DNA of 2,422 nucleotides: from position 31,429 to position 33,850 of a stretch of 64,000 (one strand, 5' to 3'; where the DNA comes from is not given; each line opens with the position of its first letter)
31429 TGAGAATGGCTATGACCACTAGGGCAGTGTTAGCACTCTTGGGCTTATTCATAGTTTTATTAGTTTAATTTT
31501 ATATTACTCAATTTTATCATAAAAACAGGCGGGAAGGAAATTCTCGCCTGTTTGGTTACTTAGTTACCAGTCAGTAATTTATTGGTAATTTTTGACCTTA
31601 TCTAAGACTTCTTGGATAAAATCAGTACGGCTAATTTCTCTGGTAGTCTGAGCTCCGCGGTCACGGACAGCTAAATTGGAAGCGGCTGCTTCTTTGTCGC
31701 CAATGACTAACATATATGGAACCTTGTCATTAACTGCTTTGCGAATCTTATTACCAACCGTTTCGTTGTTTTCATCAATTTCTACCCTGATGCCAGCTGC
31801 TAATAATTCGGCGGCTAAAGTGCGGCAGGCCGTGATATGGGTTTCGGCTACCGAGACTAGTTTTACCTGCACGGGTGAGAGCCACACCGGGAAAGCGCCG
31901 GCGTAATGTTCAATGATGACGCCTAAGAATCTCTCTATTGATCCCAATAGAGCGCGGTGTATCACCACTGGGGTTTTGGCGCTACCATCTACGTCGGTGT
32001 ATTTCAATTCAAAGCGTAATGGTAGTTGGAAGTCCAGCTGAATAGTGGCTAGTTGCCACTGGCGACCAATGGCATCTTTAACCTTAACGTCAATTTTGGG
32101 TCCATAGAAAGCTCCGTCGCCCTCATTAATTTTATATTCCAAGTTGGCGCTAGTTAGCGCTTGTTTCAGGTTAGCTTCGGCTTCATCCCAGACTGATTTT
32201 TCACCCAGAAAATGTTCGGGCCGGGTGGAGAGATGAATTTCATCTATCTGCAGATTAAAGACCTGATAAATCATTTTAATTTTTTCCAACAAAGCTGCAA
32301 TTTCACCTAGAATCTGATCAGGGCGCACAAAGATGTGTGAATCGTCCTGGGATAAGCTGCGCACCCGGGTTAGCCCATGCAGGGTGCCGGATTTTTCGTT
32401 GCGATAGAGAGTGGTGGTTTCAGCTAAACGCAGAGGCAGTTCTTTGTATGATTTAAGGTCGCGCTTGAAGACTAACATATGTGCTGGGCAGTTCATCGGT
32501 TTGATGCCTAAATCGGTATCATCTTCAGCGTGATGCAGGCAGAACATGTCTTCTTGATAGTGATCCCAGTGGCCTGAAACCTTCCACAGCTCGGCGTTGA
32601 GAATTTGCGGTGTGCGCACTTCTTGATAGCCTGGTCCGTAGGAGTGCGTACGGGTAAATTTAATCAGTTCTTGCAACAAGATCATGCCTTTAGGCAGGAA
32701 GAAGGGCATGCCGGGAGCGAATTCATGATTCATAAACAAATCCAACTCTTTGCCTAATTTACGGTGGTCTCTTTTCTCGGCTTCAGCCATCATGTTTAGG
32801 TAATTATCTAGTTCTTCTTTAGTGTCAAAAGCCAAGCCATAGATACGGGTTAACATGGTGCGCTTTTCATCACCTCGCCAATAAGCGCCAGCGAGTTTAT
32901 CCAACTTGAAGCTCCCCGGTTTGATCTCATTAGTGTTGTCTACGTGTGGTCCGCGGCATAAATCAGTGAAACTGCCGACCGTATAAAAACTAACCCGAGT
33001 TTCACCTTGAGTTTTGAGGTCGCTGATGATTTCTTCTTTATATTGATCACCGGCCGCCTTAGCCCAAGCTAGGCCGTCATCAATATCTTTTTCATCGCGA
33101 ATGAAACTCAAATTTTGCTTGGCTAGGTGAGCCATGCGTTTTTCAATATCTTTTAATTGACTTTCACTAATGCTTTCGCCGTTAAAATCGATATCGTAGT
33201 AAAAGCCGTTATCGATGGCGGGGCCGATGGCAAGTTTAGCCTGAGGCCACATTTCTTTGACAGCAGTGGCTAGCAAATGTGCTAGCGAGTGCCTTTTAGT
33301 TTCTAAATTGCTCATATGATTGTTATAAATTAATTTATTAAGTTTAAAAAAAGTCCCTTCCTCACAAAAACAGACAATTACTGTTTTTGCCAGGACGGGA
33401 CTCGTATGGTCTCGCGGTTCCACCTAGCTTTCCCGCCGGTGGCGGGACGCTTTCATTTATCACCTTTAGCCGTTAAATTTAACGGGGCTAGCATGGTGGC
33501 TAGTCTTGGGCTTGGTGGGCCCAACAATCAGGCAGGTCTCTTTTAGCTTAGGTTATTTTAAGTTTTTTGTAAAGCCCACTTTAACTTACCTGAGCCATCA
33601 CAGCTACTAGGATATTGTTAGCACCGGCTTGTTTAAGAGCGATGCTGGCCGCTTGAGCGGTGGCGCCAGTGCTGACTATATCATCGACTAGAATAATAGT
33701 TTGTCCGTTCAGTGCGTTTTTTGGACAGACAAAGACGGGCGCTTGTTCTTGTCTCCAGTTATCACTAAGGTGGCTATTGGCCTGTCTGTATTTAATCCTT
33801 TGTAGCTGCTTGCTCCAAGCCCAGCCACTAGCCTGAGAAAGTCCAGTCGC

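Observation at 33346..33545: T-box-like attenuator upstream of thrS with ACCA displayed in two terminal hairpin loops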

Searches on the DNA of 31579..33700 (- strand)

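Call 4: search_rna_families(source=window, start=33250, end=33700, threshold=evalue, max_evalue=10, show_alignments=5)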
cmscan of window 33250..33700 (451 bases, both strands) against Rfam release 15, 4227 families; matches with E-value up to 10: 7.
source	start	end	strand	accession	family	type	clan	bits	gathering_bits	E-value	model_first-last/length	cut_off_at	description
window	33391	33462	-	RF00230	T-box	Cis-reg; leader;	-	26.2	93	0.00054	149-216/219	no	T-box leader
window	33353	33401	+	RF03955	MIR2934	Gene; miRNA;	-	20.5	100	0.29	1-113/113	no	MIR2934 microRNA precursor family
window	33349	33405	-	RF03366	mir-3122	Gene; miRNA;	-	20.2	92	0.42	1-73/73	no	mir-3122 microRNA precursor family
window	33290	33407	+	RF02322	TtnuHACA15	Gene; snRNA; snoRNA; HACA-box;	-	18.5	100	1.1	1-117/117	no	Tetrahymena snoRNA TtnuHACA15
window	33611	33682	+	RF03795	MIR6201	Gene; miRNA;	-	13.5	69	6.1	19-91/109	no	MIR6201 microRNA precursor family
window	33407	33645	-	RF02267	Vax2os1_2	Gene; lncRNA;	-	7.5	55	0.43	208-466/466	no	Vax2os1 conserved region 2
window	33309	33659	+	RF01894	PCA3_2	Gene; lncRNA;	-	6.4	100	7.9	93-409/409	no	Prostate cancer antigen RNA 3 conserved region 2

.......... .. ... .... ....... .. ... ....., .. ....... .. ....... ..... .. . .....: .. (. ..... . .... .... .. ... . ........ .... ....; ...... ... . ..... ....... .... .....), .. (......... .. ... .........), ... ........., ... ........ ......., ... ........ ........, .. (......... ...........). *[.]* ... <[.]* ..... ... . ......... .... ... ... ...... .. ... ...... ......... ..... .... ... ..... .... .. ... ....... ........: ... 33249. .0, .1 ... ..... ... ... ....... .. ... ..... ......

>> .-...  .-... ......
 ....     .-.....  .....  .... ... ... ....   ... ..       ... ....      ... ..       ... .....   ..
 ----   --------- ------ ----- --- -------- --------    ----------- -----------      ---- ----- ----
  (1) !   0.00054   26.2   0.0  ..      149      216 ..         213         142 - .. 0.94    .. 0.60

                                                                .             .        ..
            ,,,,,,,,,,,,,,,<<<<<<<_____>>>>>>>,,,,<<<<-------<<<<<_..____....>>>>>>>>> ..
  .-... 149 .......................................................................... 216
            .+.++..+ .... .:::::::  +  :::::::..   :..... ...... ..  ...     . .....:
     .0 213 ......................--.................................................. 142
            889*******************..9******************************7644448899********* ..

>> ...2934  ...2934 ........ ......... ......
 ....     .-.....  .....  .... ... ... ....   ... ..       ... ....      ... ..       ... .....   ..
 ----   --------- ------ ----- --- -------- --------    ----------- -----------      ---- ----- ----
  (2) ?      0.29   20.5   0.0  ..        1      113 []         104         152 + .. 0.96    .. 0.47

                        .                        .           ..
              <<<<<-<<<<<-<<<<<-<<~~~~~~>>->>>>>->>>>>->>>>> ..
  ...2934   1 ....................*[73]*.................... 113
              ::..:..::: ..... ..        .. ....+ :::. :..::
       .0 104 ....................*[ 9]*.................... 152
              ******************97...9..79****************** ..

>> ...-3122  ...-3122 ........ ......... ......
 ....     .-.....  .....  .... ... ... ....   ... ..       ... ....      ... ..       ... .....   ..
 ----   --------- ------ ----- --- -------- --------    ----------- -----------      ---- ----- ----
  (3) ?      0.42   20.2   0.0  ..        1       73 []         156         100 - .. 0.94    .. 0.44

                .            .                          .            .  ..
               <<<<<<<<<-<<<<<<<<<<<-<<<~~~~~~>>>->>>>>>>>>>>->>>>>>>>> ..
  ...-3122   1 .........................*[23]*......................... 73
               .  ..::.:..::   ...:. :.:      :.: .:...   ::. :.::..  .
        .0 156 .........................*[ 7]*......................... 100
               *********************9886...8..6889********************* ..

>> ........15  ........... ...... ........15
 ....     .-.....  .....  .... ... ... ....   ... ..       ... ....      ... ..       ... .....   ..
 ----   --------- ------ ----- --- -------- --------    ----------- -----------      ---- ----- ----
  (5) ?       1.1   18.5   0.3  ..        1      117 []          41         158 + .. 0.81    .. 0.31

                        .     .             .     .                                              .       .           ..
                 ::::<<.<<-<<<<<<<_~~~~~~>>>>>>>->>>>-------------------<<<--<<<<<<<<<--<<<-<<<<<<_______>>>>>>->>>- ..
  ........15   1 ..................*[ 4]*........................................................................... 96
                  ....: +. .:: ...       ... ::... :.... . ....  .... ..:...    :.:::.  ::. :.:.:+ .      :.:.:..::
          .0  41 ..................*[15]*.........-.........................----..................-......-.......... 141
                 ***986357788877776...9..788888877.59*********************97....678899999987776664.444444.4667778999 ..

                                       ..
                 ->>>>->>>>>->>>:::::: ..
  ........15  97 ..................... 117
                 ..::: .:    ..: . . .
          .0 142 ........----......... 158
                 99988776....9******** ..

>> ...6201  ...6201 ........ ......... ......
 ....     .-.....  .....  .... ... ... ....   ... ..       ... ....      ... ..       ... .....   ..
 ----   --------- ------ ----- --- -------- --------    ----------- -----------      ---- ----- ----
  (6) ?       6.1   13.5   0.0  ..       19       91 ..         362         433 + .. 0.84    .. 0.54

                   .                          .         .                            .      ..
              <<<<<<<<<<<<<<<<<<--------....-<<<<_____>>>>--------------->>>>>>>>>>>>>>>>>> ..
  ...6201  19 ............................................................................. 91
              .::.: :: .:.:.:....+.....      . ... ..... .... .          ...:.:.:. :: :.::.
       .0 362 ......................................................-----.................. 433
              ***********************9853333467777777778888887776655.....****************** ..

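Call 22: search_rna_families(sources=[L001, L002, L003, L004, L006, L007, L008, L009, L010, L011, L012, L013, L014, L015, L016, L018, L019, L020, L021, L022], threshold=gathering)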
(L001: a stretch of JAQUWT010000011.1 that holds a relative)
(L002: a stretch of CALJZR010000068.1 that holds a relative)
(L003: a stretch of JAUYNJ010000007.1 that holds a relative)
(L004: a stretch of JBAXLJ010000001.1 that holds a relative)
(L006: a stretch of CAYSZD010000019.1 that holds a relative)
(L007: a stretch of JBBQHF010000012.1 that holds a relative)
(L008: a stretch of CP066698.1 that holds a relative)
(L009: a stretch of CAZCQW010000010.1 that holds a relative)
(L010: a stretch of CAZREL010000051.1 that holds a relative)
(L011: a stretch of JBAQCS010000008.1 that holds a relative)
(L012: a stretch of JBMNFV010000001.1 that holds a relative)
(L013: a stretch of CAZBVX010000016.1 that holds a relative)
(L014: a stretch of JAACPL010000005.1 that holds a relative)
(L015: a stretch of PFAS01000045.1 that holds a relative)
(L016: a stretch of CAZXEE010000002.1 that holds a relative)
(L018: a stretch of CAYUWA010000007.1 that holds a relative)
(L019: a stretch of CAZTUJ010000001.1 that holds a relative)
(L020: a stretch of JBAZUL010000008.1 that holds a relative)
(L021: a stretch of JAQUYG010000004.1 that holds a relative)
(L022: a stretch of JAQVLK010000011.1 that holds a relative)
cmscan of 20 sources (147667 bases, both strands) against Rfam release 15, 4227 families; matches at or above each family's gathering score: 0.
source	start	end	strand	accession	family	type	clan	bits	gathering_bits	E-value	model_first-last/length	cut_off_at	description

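Call 23: search_rna_families(sources=[L023, L024, L025, L026, L027, L028, L029, L031, L032, L034, L036, L042, L044, L056, L058, L060, L063, L064, L066], threshold=gathering)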
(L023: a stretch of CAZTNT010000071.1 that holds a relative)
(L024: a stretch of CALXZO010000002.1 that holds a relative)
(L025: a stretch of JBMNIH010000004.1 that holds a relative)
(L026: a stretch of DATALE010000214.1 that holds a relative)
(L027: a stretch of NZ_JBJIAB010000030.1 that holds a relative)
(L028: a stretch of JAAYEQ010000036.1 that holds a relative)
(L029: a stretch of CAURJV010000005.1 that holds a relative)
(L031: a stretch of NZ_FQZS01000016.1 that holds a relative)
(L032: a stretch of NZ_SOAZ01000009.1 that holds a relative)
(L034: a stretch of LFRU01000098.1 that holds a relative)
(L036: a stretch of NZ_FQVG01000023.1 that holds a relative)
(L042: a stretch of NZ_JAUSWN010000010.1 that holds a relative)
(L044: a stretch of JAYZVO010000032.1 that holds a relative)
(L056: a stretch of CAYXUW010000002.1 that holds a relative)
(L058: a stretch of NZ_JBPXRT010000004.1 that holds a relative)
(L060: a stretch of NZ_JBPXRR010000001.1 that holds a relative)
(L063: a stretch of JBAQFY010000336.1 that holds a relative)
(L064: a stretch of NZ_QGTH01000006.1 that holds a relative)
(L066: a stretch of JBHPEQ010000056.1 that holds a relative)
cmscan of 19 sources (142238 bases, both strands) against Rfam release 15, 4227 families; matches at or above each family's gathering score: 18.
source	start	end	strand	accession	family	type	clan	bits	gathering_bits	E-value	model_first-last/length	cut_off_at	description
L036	2527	2737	+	RF00230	T-box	Cis-reg; leader;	-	134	93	2.9e-29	1-219/219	no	T-box leader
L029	2407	2637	+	RF00230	T-box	Cis-reg; leader;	-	119.3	93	1.8e-25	1-219/219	no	T-box leader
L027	2224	2454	+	RF00230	T-box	Cis-reg; leader;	-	116.5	93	9.4e-25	1-219/219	no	T-box leader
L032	2536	2749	+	RF00230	T-box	Cis-reg; leader;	-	109.5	93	6.1e-23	1-219/219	no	T-box leader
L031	2539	2736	+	RF00230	T-box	Cis-reg; leader;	-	109.1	93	7.8e-23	1-219/219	no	T-box leader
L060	2499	2733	+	RF00230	T-box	Cis-reg; leader;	-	105.9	93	5.2e-22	1-219/219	no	T-box leader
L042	2493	2746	+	RF00230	T-box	Cis-reg; leader;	-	102.6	93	3.6e-21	1-219/219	no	T-box leader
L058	2507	2734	+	RF00230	T-box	Cis-reg; leader;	-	94.9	93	3.4e-19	1-219/219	no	T-box leader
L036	515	587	+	RF00005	tRNA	Gene; tRNA;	CL00001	73.3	29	8.8e-14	1-71/71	no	tRNA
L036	429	501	+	RF00005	tRNA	Gene; tRNA;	CL00001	71.4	29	2.9e-13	1-71/71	no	tRNA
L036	269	341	+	RF00005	tRNA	Gene; tRNA;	CL00001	69.7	29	8.5e-13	1-71/71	no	tRNA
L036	4743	4858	+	RF00558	L20_leader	Cis-reg; leader;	-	67.8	58.7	5.4e-11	1-127/127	no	Ribosomal protein L20 leader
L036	349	422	+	RF00005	tRNA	Gene; tRNA;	CL00001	67.5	29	3.5e-12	1-71/71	no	tRNA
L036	602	673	+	RF00005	tRNA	Gene; tRNA;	CL00001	67.4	29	3.6e-12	1-71/71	no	tRNA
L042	547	617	+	RF00005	tRNA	Gene; tRNA;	CL00001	66.3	29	7.5e-12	1-71/71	no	tRNA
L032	4857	4975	+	RF00558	L20_leader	Cis-reg; leader;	-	66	58.7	1.5e-10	1-127/127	no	Ribosomal protein L20 leader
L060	6946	7079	+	RF00558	L20_leader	Cis-reg; leader;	-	63.7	58.7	5.6e-10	1-127/127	no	Ribosomal protein L20 leader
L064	28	98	+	RF00005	tRNA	Gene; tRNA;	CL00001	63.5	29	4.2e-11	1-71/71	no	tRNA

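Call 58: search_rna_families(sources=[L020, L021, L022], threshold=evalue, max_evalue=0.1, show_alignments=3)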
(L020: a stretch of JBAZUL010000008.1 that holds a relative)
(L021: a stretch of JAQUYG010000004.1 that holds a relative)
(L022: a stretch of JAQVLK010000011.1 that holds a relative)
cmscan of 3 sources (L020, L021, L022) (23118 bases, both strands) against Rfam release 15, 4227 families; matches with E-value up to 0.1: 1.
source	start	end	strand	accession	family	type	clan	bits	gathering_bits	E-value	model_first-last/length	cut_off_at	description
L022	2599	2887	+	RF00230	T-box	Cis-reg; leader;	-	49.3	93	3.2e-08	1-219/219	no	T-box leader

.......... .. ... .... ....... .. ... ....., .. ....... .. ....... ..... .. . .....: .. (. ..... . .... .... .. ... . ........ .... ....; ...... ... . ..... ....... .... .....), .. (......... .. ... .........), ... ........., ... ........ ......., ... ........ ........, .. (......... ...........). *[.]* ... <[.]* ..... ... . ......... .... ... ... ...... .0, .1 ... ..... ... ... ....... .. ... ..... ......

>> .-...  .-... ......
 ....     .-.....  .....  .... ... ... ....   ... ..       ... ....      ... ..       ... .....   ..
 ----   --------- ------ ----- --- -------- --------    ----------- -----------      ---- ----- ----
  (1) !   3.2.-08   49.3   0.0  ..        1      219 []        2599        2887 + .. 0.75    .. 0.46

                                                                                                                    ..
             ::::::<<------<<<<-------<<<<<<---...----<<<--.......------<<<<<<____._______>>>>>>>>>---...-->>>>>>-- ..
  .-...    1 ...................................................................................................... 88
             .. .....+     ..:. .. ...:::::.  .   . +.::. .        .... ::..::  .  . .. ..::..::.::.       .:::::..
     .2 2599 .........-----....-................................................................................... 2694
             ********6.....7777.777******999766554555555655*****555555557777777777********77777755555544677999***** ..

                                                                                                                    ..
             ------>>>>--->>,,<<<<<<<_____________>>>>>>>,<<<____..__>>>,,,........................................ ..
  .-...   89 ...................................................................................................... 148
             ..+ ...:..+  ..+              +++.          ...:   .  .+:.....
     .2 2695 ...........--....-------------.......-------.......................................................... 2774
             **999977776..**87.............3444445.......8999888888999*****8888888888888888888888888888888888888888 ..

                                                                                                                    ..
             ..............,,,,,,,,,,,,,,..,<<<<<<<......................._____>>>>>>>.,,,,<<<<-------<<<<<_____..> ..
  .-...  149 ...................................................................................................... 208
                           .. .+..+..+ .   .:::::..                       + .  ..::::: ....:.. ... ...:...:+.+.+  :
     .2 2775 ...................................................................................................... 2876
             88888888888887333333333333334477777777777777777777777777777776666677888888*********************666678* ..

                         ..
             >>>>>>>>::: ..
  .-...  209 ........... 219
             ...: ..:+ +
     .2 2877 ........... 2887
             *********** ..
